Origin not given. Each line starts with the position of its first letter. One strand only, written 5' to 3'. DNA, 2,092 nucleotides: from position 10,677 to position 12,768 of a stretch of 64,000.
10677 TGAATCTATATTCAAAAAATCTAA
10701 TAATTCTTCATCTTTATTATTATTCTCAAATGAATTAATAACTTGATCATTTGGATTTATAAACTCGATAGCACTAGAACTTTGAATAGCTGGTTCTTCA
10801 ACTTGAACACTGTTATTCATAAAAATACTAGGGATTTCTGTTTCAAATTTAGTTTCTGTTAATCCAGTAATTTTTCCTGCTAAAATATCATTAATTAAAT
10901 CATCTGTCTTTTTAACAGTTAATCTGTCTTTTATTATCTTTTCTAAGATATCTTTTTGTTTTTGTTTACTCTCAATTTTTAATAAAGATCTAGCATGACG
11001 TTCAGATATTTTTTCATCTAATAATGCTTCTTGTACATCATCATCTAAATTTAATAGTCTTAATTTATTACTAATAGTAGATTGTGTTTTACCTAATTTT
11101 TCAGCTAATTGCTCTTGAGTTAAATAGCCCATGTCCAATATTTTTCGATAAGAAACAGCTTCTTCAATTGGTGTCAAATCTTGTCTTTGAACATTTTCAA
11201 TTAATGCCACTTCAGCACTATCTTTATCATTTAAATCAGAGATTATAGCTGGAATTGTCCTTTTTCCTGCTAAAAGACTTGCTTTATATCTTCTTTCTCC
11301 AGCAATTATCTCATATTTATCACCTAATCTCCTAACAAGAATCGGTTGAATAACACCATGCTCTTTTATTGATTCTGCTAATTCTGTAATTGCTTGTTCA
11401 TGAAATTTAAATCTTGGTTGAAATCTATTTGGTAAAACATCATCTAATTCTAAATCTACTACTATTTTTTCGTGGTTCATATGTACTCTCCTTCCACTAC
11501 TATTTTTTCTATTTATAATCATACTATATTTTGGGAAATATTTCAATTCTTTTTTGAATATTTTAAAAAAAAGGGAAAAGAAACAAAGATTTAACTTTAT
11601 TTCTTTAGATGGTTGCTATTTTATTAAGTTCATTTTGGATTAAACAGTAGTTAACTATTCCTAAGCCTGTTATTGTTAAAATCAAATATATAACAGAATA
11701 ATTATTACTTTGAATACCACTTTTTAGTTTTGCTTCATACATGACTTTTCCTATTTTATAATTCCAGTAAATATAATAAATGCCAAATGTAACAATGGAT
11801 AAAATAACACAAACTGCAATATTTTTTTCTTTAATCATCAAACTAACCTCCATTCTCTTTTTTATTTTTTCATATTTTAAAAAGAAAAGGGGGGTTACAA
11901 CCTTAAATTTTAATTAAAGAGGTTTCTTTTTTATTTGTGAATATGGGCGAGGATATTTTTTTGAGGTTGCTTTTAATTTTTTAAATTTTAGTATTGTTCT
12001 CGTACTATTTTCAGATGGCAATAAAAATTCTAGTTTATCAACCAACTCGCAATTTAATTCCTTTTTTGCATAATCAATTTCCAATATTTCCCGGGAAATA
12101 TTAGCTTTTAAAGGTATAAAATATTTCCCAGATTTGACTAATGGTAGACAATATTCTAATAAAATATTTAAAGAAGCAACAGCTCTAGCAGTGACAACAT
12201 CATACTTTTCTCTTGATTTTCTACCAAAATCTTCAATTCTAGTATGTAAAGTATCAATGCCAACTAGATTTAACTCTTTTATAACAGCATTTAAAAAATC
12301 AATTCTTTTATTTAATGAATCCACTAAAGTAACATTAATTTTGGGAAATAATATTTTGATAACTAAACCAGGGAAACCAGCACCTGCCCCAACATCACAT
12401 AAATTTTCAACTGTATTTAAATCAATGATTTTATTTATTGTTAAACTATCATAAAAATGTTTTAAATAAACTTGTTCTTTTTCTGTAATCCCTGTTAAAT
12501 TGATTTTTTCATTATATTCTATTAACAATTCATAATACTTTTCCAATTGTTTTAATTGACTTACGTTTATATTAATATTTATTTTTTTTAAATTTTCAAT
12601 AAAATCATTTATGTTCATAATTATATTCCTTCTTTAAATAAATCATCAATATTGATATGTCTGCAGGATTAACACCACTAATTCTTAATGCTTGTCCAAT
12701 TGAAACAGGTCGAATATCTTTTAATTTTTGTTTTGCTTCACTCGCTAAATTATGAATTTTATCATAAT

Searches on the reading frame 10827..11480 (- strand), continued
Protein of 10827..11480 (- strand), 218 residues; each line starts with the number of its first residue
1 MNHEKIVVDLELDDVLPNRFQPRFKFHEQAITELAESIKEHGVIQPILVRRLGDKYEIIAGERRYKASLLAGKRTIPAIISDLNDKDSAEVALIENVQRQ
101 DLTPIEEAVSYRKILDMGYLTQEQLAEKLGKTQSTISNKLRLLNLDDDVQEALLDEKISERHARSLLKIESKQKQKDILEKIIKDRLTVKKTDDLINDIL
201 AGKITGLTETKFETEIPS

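Call 59: find_encoding_contigs(protein=P0040, flank=1000, max_places=10)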
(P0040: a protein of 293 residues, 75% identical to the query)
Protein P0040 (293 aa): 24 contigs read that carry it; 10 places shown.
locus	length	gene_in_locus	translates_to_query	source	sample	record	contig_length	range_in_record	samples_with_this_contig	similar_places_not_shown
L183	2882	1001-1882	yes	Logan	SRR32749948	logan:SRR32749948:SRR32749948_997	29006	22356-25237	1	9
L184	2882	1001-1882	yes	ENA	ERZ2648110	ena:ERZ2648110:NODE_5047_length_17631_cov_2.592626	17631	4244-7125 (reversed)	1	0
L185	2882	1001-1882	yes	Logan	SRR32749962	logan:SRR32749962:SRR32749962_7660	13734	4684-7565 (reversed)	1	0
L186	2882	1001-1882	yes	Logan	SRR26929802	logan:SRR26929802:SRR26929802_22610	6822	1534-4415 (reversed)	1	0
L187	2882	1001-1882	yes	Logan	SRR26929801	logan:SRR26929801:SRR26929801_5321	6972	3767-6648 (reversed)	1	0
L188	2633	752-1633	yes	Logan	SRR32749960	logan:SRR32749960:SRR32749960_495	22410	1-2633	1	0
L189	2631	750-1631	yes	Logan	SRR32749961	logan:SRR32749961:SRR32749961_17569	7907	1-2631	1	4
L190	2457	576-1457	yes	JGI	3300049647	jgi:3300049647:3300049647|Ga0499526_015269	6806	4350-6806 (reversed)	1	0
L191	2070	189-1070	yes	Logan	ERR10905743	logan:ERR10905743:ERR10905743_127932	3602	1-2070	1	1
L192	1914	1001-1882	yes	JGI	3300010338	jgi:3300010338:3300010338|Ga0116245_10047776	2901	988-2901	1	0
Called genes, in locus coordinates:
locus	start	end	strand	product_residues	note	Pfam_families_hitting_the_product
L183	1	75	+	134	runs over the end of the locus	-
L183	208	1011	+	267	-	PF00142:Fer4_NifH, PF02374:ArsA_ATPase, PF06564:CBP_BcsQ, PF09140:MipZ, PF10609:ParA, PF13614:AAA_31, PF01656:CbiA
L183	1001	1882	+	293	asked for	PF02195:ParB_N, PF17762:HTH_ParB, PF01381:HTH_3 (weak)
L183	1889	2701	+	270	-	PF21088:MS_channel_1st, PF00924:MS_channel_2nd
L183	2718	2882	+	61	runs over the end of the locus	PF06107:DUF951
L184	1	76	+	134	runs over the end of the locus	-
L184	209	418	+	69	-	PF10609:ParA, PF00142:Fer4_NifH (weak), PF02374:ArsA_ATPase, PF09140:MipZ (weak), PF13614:AAA_31, PF01656:CbiA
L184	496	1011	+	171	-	PF01656:CbiA, PF13614:AAA_31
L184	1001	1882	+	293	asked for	PF02195:ParB_N, PF17762:HTH_ParB, PF01381:HTH_3 (weak)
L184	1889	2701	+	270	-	PF21088:MS_channel_1st, PF00924:MS_channel_2nd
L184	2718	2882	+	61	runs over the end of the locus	PF06107:DUF951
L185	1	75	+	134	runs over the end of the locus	-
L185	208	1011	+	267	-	PF00142:Fer4_NifH, PF02374:ArsA_ATPase, PF06564:CBP_BcsQ, PF09140:MipZ, PF10609:ParA, PF13614:AAA_31, PF01656:CbiA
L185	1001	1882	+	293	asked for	PF02195:ParB_N, PF17762:HTH_ParB, PF01381:HTH_3 (weak)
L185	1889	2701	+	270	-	PF21088:MS_channel_1st, PF00924:MS_channel_2nd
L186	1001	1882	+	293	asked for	PF02195:ParB_N, PF17762:HTH_ParB, PF01381:HTH_3 (weak)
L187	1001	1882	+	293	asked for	PF02195:ParB_N, PF17762:HTH_ParB, PF01381:HTH_3 (weak)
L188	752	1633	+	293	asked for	PF02195:ParB_N, PF17762:HTH_ParB, PF01381:HTH_3 (weak)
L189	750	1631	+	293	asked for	PF02195:ParB_N, PF17762:HTH_ParB, PF01381:HTH_3 (weak)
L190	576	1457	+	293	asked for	PF02195:ParB_N, PF17762:HTH_ParB, PF01381:HTH_3 (weak)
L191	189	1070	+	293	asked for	PF02195:ParB_N, PF17762:HTH_ParB, PF01381:HTH_3 (weak)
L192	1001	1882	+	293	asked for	PF02195:ParB_N, PF17762:HTH_ParB, PF01381:HTH_3 (weak)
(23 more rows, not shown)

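Call 87: find_homologous_proteins(query=P0073, max_evalue=1e-60)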
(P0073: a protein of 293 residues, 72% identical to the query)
Query P0073 (293 aa): 7996 proteins with E <= 1e-60 among 8000 candidates; the best 120 are listed.
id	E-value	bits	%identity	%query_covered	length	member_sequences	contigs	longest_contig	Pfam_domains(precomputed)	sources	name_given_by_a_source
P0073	2.2e-176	603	100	100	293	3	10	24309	PF01381.29,PF17762.9,PF02195.27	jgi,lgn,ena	-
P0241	2.2e-168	576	95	100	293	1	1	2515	PF17762.9,PF02195.27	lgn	-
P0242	9.3e-139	479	77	100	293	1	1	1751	PF01381.29,PF17762.9,PF02195.27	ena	-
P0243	1.6e-138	479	77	100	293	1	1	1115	PF01381.29,PF17762.9,PF02195.27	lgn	-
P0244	3.1e-138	478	77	100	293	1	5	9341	PF01381.29,PF17762.9,PF02195.27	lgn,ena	-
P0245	1.0e-137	476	79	100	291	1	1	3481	PF01381.29,PF17762.9,PF02195.27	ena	-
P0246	3.3e-137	474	79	100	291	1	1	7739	PF01381.29,PF17762.9,PF02195.27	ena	-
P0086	7.8e-137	473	77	100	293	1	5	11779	PF01381.29,PF17762.9,PF02195.27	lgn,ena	-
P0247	9.8e-137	473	78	100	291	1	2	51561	PF17762.9,PF02195.27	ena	-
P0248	1.1e-136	472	75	100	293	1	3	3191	PF01381.29,PF17762.9,PF02195.27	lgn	-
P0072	2.0e-136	472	77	100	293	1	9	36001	PF17762.9,PF02195.27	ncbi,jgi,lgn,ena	-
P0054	2.1e-136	472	76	100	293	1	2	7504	PF01381.29,PF17762.9,PF02195.27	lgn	-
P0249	2.3e-136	471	79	100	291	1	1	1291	PF17762.9,PF02195.27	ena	-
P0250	2.9e-136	471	79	100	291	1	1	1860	PF17762.9,PF02195.27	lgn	-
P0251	3.4e-136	471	79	100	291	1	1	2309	PF17762.9,PF02195.27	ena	-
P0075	5.0e-136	470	77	100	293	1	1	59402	PF17762.9,PF02195.27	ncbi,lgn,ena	-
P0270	2.4e-135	468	78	100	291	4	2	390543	PF17762.9,PF02195.27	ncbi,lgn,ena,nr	ncbi:MAG: ParB/RepB/Spo0J family partition protein [Bacilli bacterium]|nr:ParB/RepB/Spo0J family par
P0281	5.4e-135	467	78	100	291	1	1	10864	PF01381.29,PF17762.9,PF02195.27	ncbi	-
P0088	7.7e-135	466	76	100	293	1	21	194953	PF17762.9,PF02195.27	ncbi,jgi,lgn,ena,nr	ncbi:MAG: ParB/RepB/Spo0J family partition protein [Firmicutes bacterium]|nr:ParB/RepB/Spo0J family 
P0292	8.2e-135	466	78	100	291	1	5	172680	PF01381.29,PF17762.9,PF02195.27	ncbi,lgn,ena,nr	ncbi:MAG: ParB/RepB/Spo0J family partition protein [Bacilli bacterium]|nr:ParB/RepB/Spo0J family par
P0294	9.5e-135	466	78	100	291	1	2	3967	PF01381.29,PF17762.9,PF02195.27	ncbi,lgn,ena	-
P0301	1.9e-134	465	76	100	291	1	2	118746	PF01381.29,PF17762.9,PF02195.27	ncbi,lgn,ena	-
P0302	1.9e-134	465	77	100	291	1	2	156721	PF01381.29,PF17762.9,PF02195.27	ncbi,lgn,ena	-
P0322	6.1e-134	464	77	100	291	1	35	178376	PF17762.9,PF02195.27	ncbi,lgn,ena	-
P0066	1.1e-133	463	76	100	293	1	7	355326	PF17762.9,PF02195.27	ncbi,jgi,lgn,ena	jgi:ParB family chromosome partitioning protein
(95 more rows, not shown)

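Call 88: list_cluster_members(proteins=[P0270, P0292, P0281, P0294, P0301, P0302, P0322, P0072, P0075, P0003])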
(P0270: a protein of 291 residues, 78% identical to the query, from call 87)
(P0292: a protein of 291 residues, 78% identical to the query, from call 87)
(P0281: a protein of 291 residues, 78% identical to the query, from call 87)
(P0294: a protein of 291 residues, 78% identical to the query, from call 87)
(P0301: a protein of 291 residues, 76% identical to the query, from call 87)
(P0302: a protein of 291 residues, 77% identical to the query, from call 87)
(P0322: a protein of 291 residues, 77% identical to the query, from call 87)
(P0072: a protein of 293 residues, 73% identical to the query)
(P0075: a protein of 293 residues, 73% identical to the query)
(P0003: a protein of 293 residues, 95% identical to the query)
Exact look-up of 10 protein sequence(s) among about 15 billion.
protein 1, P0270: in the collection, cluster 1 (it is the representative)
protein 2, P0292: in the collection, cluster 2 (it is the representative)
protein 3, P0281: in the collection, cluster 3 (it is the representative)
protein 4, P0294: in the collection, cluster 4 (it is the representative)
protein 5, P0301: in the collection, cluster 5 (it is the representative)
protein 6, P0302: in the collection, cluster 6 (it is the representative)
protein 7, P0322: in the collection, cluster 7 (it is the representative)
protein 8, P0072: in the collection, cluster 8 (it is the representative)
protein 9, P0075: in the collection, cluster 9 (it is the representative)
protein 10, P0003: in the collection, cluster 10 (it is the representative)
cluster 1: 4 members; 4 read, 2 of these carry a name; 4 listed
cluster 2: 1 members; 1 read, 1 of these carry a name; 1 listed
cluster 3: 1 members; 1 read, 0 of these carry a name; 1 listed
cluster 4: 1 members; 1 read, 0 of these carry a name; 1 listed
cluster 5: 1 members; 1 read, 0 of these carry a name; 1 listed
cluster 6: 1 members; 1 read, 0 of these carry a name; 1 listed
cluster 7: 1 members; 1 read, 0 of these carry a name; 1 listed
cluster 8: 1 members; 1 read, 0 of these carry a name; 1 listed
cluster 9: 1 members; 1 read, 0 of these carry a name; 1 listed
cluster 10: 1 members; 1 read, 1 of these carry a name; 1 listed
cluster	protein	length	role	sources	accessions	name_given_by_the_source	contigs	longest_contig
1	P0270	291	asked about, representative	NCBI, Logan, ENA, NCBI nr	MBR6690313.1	MAG: ParB/RepB/Spo0J family partition protein [Bacilli bacterium] | ParB/RepB/Spo0J family partition protein [Bacilli bacterium]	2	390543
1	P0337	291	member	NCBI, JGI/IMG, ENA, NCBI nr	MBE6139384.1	MAG: ParB/RepB/Spo0J family partition protein [Firmicutes bacterium] | ParB/RepB/Spo0J family partition protein [Bacillota bacterium]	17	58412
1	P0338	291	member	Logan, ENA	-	-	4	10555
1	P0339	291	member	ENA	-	-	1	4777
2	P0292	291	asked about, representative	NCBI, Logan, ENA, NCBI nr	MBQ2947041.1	MAG: ParB/RepB/Spo0J family partition protein [Bacilli bacterium] | ParB/RepB/Spo0J family partition protein [Bacilli bacterium]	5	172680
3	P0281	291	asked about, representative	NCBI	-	-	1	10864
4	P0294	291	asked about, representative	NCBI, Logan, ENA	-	-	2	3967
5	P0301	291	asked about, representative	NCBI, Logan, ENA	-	-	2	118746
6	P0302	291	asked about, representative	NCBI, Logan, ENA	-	-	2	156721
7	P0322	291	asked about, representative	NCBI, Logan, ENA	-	-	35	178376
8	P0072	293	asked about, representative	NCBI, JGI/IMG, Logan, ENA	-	-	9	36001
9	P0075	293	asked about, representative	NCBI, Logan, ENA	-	-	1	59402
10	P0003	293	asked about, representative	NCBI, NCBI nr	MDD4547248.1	MAG: ParB/RepB/Spo0J family partition protein [Bacilli bacterium] | ParB/RepB/Spo0J family partition protein [Bacilli bacterium]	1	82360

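Call 89: find_encoding_contigs(protein=P0270, flank=10000, max_places=3)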
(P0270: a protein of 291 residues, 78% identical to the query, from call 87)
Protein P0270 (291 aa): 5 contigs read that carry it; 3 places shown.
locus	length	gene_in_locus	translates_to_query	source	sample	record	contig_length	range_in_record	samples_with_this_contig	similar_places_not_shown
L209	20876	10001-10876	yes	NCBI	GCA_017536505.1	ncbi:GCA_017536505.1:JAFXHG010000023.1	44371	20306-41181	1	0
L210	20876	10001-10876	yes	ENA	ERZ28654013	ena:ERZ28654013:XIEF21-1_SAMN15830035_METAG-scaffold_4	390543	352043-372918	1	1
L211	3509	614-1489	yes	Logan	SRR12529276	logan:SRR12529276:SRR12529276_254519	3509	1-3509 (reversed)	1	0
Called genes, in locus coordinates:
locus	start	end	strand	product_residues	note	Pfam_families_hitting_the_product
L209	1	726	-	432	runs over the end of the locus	PF01381:HTH_3, PF12844:HTH_19, PF13443:HTH_26 (weak), PF13560:HTH_31, PF15731:MqsA_antitoxin (weak), PF13521:AAA_28, PF01928:CYTH (weak)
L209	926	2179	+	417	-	PF00275:EPSP_synthase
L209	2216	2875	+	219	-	-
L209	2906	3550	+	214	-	PF01027:Bax1-I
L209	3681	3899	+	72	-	PF01197:Ribosomal_L31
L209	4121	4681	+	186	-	PF04239:DUF421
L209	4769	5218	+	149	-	PF00293:NUDIX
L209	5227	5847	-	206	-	PF00565:SNase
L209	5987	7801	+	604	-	PF00009:GTP_EFTU, PF01926:MMR_HSR1 (weak), PF03144:GTP_EFTU_D2, PF22042:EF-G_D2, PF14492:EFG_III (faint), PF00679:EFG_C, PF21018:BipA_C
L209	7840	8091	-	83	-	PF13560:HTH_31 (weak), PF12844:HTH_19, PF13443:HTH_26, PF01381:HTH_3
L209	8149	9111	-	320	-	PF01820:Dala_Dala_lig_N, PF02655:ATP-grasp_3 (weak), PF02786:CPSase_L_D2, PF08443:RimK (weak), PF02222:ATP-grasp, PF07478:Dala_Dala_lig_C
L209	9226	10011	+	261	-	PF00142:Fer4_NifH, PF01656:CbiA, PF02374:ArsA_ATPase, PF06564:CBP_BcsQ (weak), PF09140:MipZ (weak), PF10609:ParA (weak), PF13614:AAA_31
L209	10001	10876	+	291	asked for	PF02195:ParB_N, PF17762:HTH_ParB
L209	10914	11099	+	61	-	PF06107:DUF951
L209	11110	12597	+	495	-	PF03806:ABG_transport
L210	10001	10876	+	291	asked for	PF02195:ParB_N, PF17762:HTH_ParB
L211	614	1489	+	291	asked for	PF02195:ParB_N, PF17762:HTH_ParB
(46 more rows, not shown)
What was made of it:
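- Tried and rejected: The last look-up (call 89) did link ParB to the array in MAG RGIG6413.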

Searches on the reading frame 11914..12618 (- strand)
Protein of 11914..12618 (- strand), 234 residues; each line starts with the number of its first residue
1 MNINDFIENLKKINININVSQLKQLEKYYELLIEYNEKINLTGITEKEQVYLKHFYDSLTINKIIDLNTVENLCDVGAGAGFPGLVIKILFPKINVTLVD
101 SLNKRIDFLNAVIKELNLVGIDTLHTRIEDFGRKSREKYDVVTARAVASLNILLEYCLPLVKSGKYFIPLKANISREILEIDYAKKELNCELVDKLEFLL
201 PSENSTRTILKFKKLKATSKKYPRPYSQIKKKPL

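Call 6: search_protein_families(library=pfam, proteins=[window:11914-12618:-])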
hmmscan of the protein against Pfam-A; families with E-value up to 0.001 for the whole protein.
window:11914-12618:- (234 aa): 2 families
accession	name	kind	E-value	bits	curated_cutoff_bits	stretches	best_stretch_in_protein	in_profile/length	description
PF02527.21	GidB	-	2.2e-49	167.8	27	1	21-185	1-162/184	rRNA small subunit methyltransferase G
PF13847.12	Methyltransf_31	-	6.2e-05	23.1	27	1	71-181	5-121/145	Methyltransferase domain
